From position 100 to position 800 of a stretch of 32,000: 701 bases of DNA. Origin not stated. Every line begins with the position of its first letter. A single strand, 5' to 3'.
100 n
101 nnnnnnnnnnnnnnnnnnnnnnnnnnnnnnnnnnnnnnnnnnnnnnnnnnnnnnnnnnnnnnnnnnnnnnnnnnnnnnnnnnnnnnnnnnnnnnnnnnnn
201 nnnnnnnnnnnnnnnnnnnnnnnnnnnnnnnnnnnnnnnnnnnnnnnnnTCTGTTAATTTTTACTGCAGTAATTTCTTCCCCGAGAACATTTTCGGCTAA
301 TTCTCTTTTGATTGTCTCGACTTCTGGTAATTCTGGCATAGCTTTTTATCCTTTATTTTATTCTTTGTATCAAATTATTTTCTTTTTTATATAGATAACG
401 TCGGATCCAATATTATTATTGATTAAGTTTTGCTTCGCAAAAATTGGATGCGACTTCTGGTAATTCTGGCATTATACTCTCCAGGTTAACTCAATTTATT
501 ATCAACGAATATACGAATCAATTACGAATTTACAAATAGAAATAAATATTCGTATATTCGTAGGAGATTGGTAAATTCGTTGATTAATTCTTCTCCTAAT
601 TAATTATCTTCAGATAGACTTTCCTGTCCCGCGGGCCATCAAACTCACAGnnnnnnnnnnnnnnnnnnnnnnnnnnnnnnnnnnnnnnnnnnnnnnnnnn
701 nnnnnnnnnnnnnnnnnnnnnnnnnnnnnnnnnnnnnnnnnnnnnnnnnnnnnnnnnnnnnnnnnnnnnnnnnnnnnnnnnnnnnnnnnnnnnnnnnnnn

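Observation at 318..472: mutM start region duplicated around a 111-bp hairpin insert, leaving a decoy start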

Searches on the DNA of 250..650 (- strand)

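Call 33: search_rna_families(source=window, start=250, end=650, threshold=evalue, max_evalue=10)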
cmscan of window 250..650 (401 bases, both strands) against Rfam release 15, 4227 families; matches with E-value up to 10: 10.
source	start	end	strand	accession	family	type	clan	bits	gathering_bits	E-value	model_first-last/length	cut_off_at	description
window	501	591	+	RF00739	MIR476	Gene; miRNA;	-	24.6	80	0.029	1-92/92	no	MIR476 microRNA precursor family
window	499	586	+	RF03802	MIR5649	Gene; miRNA;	-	22.6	100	0.041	1-101/101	no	MIR5649 microRNA precursor family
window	499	586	-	RF03802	MIR5649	Gene; miRNA;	-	22.4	100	0.046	1-101/101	no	MIR5649 microRNA precursor family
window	502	583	+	RF04205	MIR2606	Gene; miRNA;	-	19.7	139.7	2.1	42-124/165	no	MIR2606 microRNA precursor family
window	514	587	+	RF01666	rox2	Cis-reg;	-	16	55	6.7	1-71/71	no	Drosophila rox2 ncRNA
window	500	565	-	RF04097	MIR2630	Gene; miRNA;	-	15.2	144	1.4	1-229/229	no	MIR2630 microRNA precursor family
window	500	565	-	RF00948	mir-996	Gene; miRNA;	CL00095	13.4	40.3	7.7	1-70/70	no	mir-996 microRNA precursor family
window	501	566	+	RF04097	MIR2630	Gene; miRNA;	-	13.1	144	4.5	1-229/229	no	MIR2630 microRNA precursor family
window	446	585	-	RF01240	snR85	Gene; snRNA; snoRNA; HACA-box;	CL00024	13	37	6.2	1-180/180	no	Small nucleolar RNA snR85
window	505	580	+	RF04127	MIR8007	Gene; miRNA;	-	12.5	195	7.3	1-224/226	no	MIR8007 microRNA precursor family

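Call 65: search_dna_similar(query=window:318-600:-, collection=phages, mode=distant, max_rows=10)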
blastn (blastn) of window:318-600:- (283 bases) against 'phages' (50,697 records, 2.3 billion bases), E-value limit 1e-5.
No match.

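Call 66: search_dna_similar(query=window:318-600:-, collection=plasmids, mode=distant, max_rows=10)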
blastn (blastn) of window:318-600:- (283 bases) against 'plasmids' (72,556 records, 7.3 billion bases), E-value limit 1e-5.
No match.

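Call 77: build_rna_model(alignment_id=A2, structure=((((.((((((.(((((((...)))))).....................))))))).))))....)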
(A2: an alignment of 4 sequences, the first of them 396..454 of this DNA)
Model R1 built from alignment A2 (4 sequences, 65 columns); structure: as given.
model positions 60; base pairs 17; branch points 0; effective number of sequences 3.04; information 0.931 bits per position. Calibrated on 0.2 Mb of random sequence (short: E-values are rough).
structure used (alignment columns):
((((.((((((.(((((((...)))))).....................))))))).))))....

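Call 78: search_with_rna_model(model_id=R1, source=window, filters=off, max_evalue=10, show_alignments=6)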
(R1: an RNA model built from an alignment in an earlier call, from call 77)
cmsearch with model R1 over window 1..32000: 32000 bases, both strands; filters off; matches with E-value up to 10: 16.
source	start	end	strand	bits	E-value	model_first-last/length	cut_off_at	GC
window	396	454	-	80.5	5.1e-13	1-60/60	no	0.34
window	22949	23013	+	69.1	7e-11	1-60/60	no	0.43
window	16596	16668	+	23.7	0.023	1-60/60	no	0.38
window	958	1019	-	17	0.43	1-60/60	no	0.23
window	400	458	+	15.2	0.9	1-60/60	no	0.34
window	12960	13002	-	14.3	1.4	1-60/60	no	0.26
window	12413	12479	+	11.6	4.4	1-60/60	no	0.28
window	10602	10655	-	11.3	4.9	1-60/60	no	0.44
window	24473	24514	+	10.9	5.9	1-60/60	no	0.17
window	25108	25132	-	10.4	7.4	1-60/60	no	0.32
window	28959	28987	-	10.3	7.7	1-60/60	no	0.28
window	557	603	+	10.2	7.9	1-60/60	no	0.3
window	6187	6258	-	10.1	8.2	1-60/60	no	0.36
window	8333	8386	+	10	8.7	1-60/60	no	0.3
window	4568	4621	-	9.8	9.4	1-60/60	no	0.41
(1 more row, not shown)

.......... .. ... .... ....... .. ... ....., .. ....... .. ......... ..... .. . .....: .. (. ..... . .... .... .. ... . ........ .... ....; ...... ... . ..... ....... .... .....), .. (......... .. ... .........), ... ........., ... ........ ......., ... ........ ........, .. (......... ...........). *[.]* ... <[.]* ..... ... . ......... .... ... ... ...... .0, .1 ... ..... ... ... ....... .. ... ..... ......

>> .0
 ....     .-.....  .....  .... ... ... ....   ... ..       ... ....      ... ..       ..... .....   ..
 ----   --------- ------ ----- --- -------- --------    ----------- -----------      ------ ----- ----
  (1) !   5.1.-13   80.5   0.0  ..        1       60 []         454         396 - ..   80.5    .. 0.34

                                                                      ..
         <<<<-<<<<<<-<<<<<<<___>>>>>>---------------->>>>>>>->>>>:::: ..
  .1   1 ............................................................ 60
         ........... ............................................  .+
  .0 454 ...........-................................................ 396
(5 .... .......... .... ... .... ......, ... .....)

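Call 82: search_with_rna_model(model_id=R1, sources=[L001, L079, L081, L082, L083, L085, L086, L087, L088, L089, L090, L091, L092, L093, L094, L095, L096, L097, L098, L013, L024, L042, L060, L077], max_evalue=10, show_alignments=0)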
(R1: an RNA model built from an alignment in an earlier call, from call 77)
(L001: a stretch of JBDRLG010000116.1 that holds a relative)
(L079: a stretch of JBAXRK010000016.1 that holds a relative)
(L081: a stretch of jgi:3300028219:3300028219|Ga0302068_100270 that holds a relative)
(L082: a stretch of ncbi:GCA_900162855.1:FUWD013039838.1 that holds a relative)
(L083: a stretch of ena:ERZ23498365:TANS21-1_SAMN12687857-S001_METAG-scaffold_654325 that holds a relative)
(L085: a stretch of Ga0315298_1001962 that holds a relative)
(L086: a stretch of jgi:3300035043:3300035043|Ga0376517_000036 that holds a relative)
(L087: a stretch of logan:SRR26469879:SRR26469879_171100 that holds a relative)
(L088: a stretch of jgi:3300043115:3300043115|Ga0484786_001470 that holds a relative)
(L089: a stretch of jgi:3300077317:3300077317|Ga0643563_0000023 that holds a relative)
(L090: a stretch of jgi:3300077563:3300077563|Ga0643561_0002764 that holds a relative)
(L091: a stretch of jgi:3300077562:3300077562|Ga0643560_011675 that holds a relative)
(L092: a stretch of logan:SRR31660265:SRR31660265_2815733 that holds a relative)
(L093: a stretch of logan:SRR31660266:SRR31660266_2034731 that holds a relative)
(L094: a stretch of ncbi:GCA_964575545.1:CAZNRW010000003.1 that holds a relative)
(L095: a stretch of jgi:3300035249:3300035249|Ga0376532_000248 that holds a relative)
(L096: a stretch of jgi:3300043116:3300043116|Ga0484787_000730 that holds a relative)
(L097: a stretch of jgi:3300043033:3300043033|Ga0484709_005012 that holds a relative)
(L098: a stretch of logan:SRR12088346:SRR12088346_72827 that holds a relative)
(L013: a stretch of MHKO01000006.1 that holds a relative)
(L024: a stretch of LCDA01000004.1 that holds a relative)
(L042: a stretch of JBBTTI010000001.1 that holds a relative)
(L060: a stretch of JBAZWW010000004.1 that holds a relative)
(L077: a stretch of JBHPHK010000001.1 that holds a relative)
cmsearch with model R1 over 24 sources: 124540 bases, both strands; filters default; matches with E-value up to 10: 7.
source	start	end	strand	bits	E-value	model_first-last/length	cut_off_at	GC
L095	2940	2999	+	86.6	1.4e-13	1-60/60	no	0.3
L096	2940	2999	+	86.6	1.4e-13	1-60/60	no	0.3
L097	886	945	+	86.6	1.4e-13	1-60/60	no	0.3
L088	1938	1996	+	83.6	5e-13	1-60/60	no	0.31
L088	2067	2125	+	83.6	5e-13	1-60/60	no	0.31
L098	1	37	+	35.9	0.00046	24-60/60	5'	0.27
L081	352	405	+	23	0.12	1-60/60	no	0.31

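Call 93: build_rna_model(alignment_id=A3, structure=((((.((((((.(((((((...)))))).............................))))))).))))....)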
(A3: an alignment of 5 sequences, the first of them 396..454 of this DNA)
Model R2 built from alignment A3 (5 sequences, 73 columns); structure: as given.
model positions 65; base pairs 17; branch points 0; effective number of sequences 3.88; information 0.862 bits per position. Calibrated on 0.2 Mb of random sequence (short: E-values are rough).
structure used (alignment columns):
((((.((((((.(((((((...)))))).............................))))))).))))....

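Call 94: search_with_rna_model(model_id=R2, source=window, filters=off, max_evalue=5, show_alignments=0)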
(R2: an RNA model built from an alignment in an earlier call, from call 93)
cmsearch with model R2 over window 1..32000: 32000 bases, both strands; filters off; matches with E-value up to 5: 12.
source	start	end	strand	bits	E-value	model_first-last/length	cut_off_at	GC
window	22949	23013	+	76.5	2.8e-13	1-65/65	no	0.43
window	396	454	-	72.7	1.7e-12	1-65/65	no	0.34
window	16596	16668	+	67.1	2.2e-11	1-65/65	no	0.38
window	12413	12479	+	15.1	0.7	1-65/65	no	0.28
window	958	1019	-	14.8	0.8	1-65/65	no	0.23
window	400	458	+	14.8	0.81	1-65/65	no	0.34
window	16681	16733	-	12.7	2.1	1-65/65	no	0.23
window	8333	8386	+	11.9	3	1-65/65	no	0.3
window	2691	2730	-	11.9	3.1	1-65/65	no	0.4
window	18759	18805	-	11.3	4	1-65/65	no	0.43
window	12960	13002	-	11.2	4.3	1-65/65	no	0.26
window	557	603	+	10.9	4.8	1-65/65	no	0.3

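Call 95: search_with_rna_model(model_id=R2, sources=[L001, L079, L081, L082, L083, L085, L086, L089, L090, L091, L092, L093, L094, L095, L088], filters=off, max_evalue=1, show_alignments=0)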
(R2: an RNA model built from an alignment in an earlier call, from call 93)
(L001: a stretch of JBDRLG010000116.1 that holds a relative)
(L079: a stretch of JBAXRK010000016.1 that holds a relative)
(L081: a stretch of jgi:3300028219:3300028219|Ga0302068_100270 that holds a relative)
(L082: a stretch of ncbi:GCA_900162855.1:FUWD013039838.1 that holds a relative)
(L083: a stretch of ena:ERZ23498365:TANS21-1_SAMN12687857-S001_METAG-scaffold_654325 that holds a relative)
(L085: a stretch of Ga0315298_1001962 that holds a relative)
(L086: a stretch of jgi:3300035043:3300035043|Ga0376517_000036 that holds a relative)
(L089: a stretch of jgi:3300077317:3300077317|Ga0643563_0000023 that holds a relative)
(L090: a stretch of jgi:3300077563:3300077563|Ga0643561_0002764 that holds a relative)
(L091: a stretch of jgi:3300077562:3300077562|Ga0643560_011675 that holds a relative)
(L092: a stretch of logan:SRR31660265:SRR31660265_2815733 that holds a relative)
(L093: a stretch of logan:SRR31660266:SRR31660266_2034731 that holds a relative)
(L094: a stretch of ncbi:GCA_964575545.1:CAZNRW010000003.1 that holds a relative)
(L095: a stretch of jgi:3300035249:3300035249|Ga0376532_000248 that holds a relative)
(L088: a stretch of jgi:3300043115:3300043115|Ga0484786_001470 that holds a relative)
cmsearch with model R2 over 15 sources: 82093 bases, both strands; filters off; matches with E-value up to 1: 5.
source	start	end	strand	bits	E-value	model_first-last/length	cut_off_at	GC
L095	2940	2999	+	79.3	2e-13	1-65/65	no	0.3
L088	1938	1996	+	75.8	1e-12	1-65/65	no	0.31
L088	2067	2125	+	75.8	1e-12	1-65/65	no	0.31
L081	352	405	+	21.2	0.1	1-65/65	no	0.31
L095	2936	2995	-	16.6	0.9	1-65/65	no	0.28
